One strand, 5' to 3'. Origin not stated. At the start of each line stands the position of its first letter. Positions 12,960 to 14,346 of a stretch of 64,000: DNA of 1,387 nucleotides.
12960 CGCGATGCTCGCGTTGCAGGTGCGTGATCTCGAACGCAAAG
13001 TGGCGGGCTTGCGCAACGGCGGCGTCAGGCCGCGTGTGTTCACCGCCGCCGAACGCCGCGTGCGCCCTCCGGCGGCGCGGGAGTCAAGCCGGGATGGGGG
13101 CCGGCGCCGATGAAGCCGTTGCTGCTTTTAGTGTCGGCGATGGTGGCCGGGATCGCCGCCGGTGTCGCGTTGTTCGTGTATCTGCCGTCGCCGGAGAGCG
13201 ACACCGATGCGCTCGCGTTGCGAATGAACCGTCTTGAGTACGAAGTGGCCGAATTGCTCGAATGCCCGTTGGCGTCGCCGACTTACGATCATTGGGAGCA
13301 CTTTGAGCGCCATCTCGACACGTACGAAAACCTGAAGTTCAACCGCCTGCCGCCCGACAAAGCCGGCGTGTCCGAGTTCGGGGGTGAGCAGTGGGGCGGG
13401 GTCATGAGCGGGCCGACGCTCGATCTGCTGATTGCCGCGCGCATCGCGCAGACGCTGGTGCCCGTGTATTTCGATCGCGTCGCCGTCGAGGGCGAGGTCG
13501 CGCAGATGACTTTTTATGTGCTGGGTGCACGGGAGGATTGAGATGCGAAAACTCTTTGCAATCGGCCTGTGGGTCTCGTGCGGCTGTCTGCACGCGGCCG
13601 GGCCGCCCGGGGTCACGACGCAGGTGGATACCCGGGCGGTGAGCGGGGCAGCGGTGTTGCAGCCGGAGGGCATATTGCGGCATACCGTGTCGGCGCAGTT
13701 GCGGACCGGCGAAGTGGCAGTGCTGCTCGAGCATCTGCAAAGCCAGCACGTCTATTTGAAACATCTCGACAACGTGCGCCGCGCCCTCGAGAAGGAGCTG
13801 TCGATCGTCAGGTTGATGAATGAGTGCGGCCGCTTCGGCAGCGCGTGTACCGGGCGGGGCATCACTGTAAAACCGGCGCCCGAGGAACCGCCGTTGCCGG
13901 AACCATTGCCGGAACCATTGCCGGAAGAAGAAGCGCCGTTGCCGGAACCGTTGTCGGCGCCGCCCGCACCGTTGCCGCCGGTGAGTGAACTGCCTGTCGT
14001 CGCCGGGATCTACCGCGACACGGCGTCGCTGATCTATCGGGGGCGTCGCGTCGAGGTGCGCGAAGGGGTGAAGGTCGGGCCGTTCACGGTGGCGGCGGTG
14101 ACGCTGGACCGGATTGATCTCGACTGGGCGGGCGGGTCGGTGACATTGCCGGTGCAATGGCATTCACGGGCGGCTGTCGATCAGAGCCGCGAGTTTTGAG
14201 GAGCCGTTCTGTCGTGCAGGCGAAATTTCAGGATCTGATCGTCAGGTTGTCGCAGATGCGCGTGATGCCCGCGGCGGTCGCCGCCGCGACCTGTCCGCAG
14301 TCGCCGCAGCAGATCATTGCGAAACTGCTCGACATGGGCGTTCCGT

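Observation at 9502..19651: Eleven-gene, translationally coupled type IVb-pilus/T2SS-like operon with several family-less components, wedged between an SBP56 gene and rnpB-mraZ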

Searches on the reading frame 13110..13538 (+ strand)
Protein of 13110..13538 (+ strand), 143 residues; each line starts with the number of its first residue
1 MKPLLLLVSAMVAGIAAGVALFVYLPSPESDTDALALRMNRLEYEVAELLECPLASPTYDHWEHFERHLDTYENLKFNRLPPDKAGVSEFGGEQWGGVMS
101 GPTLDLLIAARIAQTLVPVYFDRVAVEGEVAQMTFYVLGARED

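Call 5: search_protein_families(library=pfam, proteins=[window:13110-13538:+], max_evalue=0.01)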
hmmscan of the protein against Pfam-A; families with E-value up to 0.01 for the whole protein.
window:13110-13538:+ (143 aa): 0 families

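Call 6: search_protein_families(library=ncbifam, proteins=[window:13110-13538:+], max_evalue=0.01)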
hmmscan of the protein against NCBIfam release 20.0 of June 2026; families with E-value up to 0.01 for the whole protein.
window:13110-13538:+ (143 aa): 0 families

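Call 78: search_solved_structures(query=A8, max_evalue=10)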
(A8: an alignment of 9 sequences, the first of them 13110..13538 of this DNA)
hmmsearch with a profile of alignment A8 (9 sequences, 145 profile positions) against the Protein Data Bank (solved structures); distinct sequences matched with E-value up to 10: 17.
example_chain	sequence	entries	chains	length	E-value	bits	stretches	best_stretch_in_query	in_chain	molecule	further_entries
3rh3_A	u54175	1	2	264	0.065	16.2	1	10-86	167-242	Uncharacterized DUF3829-like protein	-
9rlc_L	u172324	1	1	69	0.21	14.6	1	23-75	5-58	Major outer membrane lipoprotein Lpp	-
1fpo_A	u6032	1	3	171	0.48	13.4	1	30-83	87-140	CHAPERONE PROTEIN HSCB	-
1lq7_A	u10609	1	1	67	0.51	13.3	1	32-69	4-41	Alpha3W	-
1an2_A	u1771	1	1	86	0.64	13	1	24-53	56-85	PROTEIN (TRANSCRIPTION FACTOR MAX (TF MAX))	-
5eyo_A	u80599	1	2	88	0.68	12.9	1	24-53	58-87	Protein max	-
2wt7_B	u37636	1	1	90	0.69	12.9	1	23-62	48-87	TRANSCRIPTION FACTOR MAFB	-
9rld_L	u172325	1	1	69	0.71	12.9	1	23-75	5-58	Major outer membrane lipoprotein Lpp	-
4auw_A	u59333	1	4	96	0.75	12.8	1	23-62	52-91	TRANSCRIPTION FACTOR MAFB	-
2wty_A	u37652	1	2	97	0.76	12.8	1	23-62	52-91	TRANSCRIPTION FACTOR MAFB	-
5c8j_I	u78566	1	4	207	0.79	12.7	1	4-68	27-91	Protein MJ0480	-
2d9a_A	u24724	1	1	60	1.4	11.9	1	58-105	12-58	Myb-related protein B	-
2pms_C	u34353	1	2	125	1.5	11.8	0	28-56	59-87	PNEUMOCOCCAL SURFACE PROTEIN A (PSPA)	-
9tll_A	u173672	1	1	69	1.7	11.6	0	31-59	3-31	Sc-apCC-2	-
5frg_A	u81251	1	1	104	1.8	11.6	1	23-68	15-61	FORMIN-BINDING PROTEIN 1-LIKE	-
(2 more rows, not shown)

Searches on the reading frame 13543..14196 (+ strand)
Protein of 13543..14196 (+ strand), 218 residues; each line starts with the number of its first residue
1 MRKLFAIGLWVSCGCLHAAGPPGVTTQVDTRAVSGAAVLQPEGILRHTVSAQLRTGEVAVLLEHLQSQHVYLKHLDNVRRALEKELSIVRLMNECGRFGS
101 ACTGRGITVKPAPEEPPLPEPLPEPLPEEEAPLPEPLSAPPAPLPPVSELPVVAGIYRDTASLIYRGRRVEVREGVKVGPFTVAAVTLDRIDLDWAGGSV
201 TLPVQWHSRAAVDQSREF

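Call 5: search_protein_families(library=pfam, proteins=[window:13543-14196:+], max_evalue=0.01)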
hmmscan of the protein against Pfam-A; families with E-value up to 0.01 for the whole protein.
window:13543-14196:+ (218 aa): 0 families

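Call 6: search_protein_families(library=ncbifam, proteins=[window:13543-14196:+], max_evalue=0.01)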
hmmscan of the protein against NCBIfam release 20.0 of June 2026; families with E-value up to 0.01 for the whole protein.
window:13543-14196:+ (218 aa): 0 families

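Call 29: search_solved_structures(query=A3, max_evalue=10)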
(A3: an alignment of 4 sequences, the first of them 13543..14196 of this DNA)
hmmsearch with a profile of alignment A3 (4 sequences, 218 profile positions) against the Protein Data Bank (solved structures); distinct sequences matched with E-value up to 10: 0.

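Call 45: find_homologous_proteins(query=window:13543-14196:+, max_evalue=0.001)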
Query window:13543-14196:+ (218 aa): 10 proteins with E <= 0.001 among 8000 candidates.
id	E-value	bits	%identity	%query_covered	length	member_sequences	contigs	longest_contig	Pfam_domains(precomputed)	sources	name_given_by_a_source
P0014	3.9e-62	228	55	98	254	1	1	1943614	-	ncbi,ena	-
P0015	9.2e-59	217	56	100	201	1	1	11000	-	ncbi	-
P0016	5.9e-58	214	57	90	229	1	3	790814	-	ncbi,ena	-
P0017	3.8e-56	208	53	93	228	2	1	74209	-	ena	-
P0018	1.2e-54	203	63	75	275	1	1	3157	-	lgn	-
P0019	6.3e-53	198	52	94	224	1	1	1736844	-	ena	-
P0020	1.2e-51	194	58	81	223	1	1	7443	-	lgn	-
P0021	8.6e-48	181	56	76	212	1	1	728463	-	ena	-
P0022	2.6e-47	179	54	74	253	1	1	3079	-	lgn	-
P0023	3.0e-43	166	46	94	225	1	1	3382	-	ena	-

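Call 57: predict_structure(alignment_id=A6)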
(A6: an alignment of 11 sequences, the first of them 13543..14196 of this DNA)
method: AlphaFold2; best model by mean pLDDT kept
length: 218 residues; sequences in the alignment: 11
mean_pLDDT: 69.3   pTM: 0.32
mean pLDDT of the five models: 69.3, 66.8, 66.6, 66.6, 63.9
residues with pLDDT >= 90: 60; 70-90: 58; 50-70: 37; < 50: 63
segments of 3 or more residues with pLDDT < 50: 1-5, 8-50, 136-138, 210-218
pLDDT, mean of each block of 10 residues (from residue 1): 44 38 37 33 39 71 89 95 94 89 83 72 55 53 59 89 91 93 92 91 69 42
secondary structure, 60 per line:
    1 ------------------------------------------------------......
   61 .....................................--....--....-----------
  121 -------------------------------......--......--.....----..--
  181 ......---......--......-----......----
elements in order: H55-97 E100-103 E106-109 E152-157 E160-165 E168-172 E181-186 E190-195 E198-203 H209-214

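Call 61: fold_search(model_id=the predicted structure, library=pdb)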
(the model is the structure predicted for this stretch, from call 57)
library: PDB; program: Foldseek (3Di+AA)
matches with E <= 10: 440; with E <= 0.001: 0
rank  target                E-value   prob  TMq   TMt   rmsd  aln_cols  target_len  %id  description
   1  3oss_C                5.7e-02  1.00  0.24  0.77   1.4        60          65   17  The crystal structure of enterotoxigenic Escherichia coli GspC-GspD complex from the type II secretion system (released 2011-08-03)
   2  6hcg_e                6.0e-02  1.00  0.24  0.69   3.3        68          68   22  Klebsiella pneumoniae type II secretion system outer membrane complex. PulD, PulS and PulC HR domain. (released 2019-11-27)
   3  4wfw                  6.8e-02  0.99  0.19  0.44   3.2        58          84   19  The crystal structure of Dickeya dadantii GspB from the type 2 secretion system (released 2015-09-30)
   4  9f0x_H                8.1e-02  0.82  0.14  0.11  13.2        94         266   17  CryoEM structure of the F plasmid relaxosome in its pre-initiation state, derived from the ds-27_+143-R Locally-refine (released 2025-06-04)
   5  2y4y_B                1.6e-01  1.00  0.23  0.61   2.1        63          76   17  Structure of a domain from the type IV pilus biogenesis lipoprotein PilP, from Pseudomonas aeruginosa (released 2012-01-18)
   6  2ivw_MODEL_1_A        2.8e-01  0.99  0.23  0.43   4.0        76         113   17  The solution structure of a domain from the Neisseria meningitidis PilP pilot protein. (released 2007-02-13)
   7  7oio_MODEL_1_A        4.0e-01  0.89  0.19  0.27   2.9        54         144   15  Solution structure of Legionella pneumophila LspC (released 2022-06-01)
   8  3fp9_D                4.0e-01  0.33  0.11  0.17   9.9        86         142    9  Crystal structure of Intern Domain of proteasome-associated ATPase, Mycobacterium tuberculosis (released 2009-10-27)
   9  9ecc_A                4.5e-01  0.57  0.17  0.05   5.4        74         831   11  Inactive state of wild-type EsCas13d ternary complex with U10G mismatch (released 2025-11-19)
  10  9h6h_B                4.8e-01  0.21  0.12  0.03  13.7        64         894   11  Bacteroides ovatus GH98 endoxylanase with Seleno-methionine substituents (released 2025-11-05)
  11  9g8n_M                5.1e-01  0.47  0.16  0.05   6.1        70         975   16  80S-bound human Ski2-exosome complex (released 2024-10-16)
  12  3fp9_E                5.7e-01  0.30  0.12  0.19  10.9        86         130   10  Crystal structure of Intern Domain of proteasome-associated ATPase, Mycobacterium tuberculosis (released 2009-10-27)
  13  5kzf_H                6.0e-01  0.18  0.11  0.06  10.6        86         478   12  Crystal structure of near full-length hexameric Mycobacterium tuberculosis proteasomal ATPase Mpa in apo form (released 2017-05-17)
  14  7pxd_B                6.4e-01  0.25  0.12  0.06  10.5        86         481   10  Substrate-engaged mycobacterial Proteasome-associated ATPase in complex with open-gate 20S CP - composite map (state B (released 2022-01-19)
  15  7a7b_G                6.8e-01  0.20  0.12  0.10  19.6        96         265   10  Bacillithiol Disulfide Reductase Bdr (YpdA) from Staphylococcus aureus (released 2020-12-30)
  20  2lc4_MODEL_1_A        8.6e-01  0.96  0.23  0.44   3.8        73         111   18  Solution Structure of PilP from Pseudomonas aeruginosa (released 2011-12-21)
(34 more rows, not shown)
